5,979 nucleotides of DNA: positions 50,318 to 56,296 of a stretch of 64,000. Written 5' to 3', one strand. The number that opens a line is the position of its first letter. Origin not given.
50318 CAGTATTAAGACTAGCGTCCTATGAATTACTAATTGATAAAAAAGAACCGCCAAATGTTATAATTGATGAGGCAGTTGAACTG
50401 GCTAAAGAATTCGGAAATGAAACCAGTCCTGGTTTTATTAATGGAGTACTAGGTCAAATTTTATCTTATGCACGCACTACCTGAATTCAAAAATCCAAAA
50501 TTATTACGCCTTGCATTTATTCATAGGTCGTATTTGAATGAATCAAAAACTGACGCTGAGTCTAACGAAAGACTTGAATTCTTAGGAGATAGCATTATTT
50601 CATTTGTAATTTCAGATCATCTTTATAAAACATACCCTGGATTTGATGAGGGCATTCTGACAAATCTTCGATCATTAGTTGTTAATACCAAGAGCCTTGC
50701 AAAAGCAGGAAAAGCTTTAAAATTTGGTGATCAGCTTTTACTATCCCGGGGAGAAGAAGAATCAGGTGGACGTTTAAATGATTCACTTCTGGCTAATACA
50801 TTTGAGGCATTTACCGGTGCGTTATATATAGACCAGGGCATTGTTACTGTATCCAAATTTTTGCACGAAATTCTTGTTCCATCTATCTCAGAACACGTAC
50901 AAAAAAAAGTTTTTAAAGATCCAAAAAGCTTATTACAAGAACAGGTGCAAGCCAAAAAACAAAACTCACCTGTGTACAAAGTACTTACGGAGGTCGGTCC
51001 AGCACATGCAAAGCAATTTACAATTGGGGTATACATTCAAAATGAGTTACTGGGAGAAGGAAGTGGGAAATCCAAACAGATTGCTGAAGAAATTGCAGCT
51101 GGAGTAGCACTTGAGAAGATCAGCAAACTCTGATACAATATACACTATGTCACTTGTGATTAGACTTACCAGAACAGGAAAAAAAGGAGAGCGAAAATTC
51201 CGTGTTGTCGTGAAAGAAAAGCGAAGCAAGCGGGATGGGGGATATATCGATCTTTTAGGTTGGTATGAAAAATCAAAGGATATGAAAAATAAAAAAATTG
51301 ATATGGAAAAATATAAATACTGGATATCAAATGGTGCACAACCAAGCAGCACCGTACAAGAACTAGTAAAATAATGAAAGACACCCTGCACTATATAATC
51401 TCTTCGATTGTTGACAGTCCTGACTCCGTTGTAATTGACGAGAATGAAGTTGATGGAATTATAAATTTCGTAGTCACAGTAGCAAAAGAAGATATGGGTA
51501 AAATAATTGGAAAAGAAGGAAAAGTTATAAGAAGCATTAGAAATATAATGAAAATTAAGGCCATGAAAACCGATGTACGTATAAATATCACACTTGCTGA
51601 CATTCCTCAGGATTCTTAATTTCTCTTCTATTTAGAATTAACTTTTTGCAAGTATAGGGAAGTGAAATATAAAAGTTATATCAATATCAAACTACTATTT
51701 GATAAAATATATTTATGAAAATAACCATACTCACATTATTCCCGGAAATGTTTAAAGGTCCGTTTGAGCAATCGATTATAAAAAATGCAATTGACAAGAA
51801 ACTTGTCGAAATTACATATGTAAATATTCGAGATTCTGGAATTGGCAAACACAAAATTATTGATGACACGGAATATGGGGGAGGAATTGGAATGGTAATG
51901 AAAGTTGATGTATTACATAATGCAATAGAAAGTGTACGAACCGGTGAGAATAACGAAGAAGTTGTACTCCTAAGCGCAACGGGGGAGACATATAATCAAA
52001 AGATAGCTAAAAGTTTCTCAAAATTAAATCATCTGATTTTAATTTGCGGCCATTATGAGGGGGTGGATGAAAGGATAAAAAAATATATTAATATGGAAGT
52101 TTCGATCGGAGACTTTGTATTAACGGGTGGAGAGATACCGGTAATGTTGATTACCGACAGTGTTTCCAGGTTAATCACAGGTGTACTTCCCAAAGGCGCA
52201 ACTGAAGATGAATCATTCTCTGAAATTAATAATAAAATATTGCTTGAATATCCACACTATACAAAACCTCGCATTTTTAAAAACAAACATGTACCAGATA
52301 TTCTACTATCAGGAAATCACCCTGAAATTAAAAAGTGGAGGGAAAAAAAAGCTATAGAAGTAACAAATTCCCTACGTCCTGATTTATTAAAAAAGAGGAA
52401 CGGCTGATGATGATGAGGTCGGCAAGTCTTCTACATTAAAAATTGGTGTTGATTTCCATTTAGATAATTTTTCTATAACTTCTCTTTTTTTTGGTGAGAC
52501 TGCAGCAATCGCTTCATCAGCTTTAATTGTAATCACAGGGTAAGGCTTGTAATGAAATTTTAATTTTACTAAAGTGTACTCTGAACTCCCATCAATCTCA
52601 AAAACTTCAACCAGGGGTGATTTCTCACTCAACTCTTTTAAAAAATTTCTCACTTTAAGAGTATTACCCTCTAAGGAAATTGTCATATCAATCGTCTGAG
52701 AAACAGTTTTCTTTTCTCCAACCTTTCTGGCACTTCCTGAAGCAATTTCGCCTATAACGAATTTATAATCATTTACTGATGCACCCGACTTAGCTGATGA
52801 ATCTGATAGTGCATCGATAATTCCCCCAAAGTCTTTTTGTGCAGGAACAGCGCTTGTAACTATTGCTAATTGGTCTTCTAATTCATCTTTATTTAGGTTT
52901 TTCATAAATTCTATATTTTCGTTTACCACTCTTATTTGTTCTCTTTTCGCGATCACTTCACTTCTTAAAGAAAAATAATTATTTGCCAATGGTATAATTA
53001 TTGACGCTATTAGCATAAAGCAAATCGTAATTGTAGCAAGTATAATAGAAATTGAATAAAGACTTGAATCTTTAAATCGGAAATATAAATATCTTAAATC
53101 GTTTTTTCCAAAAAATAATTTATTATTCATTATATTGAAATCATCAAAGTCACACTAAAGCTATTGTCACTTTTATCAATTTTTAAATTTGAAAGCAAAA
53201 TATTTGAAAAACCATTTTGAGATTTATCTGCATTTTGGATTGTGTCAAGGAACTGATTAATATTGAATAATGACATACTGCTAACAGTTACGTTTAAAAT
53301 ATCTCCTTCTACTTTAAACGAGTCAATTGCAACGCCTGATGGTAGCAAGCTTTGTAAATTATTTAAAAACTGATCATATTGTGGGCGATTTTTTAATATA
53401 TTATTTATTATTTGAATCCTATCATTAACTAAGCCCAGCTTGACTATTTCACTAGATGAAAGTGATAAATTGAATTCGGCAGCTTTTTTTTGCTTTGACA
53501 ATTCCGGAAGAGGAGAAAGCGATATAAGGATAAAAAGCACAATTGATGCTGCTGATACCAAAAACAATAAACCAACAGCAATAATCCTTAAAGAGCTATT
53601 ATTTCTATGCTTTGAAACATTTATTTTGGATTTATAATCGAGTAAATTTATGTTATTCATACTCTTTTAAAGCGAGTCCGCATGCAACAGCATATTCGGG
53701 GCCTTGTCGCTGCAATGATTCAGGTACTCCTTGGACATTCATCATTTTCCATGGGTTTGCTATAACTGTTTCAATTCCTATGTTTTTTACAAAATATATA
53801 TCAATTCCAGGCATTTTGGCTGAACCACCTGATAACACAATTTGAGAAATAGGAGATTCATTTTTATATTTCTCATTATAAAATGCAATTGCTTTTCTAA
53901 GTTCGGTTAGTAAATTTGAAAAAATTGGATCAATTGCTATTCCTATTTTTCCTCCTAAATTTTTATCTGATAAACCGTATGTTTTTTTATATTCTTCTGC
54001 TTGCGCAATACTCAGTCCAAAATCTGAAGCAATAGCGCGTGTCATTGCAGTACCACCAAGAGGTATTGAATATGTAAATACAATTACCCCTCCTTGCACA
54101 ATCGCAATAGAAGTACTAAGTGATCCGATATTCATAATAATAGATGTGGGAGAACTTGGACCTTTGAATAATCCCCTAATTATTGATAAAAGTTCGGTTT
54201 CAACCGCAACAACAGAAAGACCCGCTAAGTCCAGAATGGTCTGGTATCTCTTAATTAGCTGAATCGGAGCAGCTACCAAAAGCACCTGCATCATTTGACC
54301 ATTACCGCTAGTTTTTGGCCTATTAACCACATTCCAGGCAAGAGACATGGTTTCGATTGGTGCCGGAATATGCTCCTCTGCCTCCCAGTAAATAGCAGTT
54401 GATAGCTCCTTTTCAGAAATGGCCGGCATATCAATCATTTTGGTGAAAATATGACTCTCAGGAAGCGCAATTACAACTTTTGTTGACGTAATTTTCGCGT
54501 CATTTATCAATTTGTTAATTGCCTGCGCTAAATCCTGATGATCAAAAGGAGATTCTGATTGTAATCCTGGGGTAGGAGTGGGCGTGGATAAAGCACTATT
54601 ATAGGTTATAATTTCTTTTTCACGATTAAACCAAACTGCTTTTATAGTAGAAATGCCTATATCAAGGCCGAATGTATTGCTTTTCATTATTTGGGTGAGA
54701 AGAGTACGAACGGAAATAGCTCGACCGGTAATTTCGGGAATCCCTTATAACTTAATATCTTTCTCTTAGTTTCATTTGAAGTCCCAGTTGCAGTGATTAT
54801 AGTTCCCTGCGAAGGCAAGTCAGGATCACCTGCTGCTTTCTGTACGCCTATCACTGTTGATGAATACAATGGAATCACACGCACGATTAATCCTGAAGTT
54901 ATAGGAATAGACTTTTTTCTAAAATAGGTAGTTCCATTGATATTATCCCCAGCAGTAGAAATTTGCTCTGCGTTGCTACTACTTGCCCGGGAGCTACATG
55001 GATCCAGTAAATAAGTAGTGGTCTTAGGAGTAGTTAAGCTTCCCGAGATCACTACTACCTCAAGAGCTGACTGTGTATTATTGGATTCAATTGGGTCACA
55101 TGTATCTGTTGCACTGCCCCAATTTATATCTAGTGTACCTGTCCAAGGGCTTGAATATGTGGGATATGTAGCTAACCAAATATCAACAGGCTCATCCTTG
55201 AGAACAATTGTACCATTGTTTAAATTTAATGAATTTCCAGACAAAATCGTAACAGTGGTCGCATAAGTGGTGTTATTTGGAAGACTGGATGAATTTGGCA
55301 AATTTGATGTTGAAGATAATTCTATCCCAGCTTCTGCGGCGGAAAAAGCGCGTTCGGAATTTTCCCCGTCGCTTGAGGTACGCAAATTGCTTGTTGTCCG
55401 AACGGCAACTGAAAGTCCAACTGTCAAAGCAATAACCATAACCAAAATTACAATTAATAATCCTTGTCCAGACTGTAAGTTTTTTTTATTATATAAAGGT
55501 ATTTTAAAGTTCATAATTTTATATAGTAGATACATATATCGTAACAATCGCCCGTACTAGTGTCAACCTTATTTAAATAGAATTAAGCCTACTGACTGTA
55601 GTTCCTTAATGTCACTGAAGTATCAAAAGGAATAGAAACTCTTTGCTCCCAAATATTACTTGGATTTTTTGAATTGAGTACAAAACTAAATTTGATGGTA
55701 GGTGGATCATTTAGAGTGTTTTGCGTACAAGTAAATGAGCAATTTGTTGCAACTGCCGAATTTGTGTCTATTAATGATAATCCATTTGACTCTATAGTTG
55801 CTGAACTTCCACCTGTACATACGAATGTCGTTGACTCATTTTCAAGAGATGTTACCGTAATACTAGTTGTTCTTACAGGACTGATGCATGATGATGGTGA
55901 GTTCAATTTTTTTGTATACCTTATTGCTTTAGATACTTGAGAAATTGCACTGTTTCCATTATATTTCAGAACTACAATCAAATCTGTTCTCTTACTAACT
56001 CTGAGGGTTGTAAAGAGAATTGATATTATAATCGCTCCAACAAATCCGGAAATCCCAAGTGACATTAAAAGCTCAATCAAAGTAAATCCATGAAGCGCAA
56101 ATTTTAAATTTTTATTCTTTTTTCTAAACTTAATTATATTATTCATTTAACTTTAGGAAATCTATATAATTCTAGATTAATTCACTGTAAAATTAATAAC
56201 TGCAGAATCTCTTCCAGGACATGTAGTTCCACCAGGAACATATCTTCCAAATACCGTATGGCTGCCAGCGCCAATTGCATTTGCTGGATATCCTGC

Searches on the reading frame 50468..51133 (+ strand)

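Call 79: search_protein_families(library=pfam, proteins=[window:50468-51133:+], max_evalue=0.001)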
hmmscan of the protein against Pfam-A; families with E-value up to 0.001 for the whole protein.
window:50468-51133:+ (221 aa): 5 families
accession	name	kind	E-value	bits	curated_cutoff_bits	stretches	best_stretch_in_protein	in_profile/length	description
PF14622.11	Ribonucleas_3_3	-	2.7e-31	108.8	35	1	9-138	1-126/128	Ribonuclease-III-like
PF00636.31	Ribonuclease_3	-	8.2e-23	81.6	27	1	34-124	1-102/102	Ribonuclease III domain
PF00035.32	dsrm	-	2.5e-14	54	23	1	152-217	1-65/66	Double-stranded RNA binding motif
PF22935.1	RM44_endonuclase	-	4e-07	30.6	27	1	7-119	17-139/139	Large ribosomal subunit protein mL44, endonuclease domain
PF14709.13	DND1_DSRM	-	0.00031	21.4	25.7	0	151-193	2-44/80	double strand RNA binding domain from DEAD END PROTEIN 1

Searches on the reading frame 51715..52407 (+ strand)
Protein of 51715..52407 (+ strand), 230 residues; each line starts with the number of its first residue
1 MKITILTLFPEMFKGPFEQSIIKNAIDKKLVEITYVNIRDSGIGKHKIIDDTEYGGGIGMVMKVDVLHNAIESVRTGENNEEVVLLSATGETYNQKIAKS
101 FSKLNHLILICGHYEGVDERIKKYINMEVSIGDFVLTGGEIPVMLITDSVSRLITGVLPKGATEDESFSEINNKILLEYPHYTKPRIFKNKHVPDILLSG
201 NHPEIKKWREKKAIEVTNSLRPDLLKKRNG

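Call 79: search_protein_families(library=pfam, proteins=[window:51715-52407:+], max_evalue=0.001)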
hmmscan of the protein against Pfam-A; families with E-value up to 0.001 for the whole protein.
window:51715-52407:+ (230 aa): 1 family
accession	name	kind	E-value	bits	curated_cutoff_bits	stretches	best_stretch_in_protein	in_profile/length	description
PF01746.26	tRNA_m1G_MT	-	2e-53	181.4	27.3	1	23-222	2-195/195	tRNA (Guanine-1)-methyltransferase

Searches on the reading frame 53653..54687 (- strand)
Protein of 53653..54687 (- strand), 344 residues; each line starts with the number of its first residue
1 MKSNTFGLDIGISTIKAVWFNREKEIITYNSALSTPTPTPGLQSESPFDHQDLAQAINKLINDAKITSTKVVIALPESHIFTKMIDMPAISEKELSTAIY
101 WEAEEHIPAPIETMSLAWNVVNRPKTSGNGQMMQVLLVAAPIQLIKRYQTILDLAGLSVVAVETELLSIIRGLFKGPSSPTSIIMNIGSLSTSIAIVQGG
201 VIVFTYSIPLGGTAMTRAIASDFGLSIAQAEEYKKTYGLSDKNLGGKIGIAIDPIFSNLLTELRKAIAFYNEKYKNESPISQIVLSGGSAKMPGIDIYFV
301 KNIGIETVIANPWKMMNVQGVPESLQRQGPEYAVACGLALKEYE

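Call 80: search_protein_families(library=pfam, proteins=[window:53653-54687:-], max_evalue=0.001)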
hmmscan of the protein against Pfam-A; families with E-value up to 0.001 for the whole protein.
window:53653-54687:- (344 aa): 5 families
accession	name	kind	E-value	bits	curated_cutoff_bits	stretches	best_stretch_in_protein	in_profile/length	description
PF11104.14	PilM_2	-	2.3e-50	171.9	27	1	7-342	1-339/340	Type IV pilus assembly protein PilM;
PF14450.12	FtsA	-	1.4e-15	58.2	31.8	1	185-337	3-127/127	Cell division protein FtsA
PF25216.1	Volactin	-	5.2e-09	36.5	35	1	180-302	166-290/321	Volactin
PF06723.19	MreB_Mbl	-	3.7e-07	29.7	27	0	180-221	145-186/327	MreB/Mbl protein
PF00370.27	FGGY_N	-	0.00041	20.5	28.8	1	6-104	3-101/245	FGGY family of carbohydrate kinases, N-terminal domain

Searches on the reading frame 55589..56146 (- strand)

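Call 80: search_protein_families(library=pfam, proteins=[window:55589-56146:-], max_evalue=0.001)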
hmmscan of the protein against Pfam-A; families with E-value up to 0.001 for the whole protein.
window:55589-56146:- (185 aa): 1 family
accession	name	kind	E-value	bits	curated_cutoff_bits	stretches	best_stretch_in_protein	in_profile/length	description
PF07963.17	N_methyl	-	0.00054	19.9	21.2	0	19-40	5-26/27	Prokaryotic N-terminal methylation motif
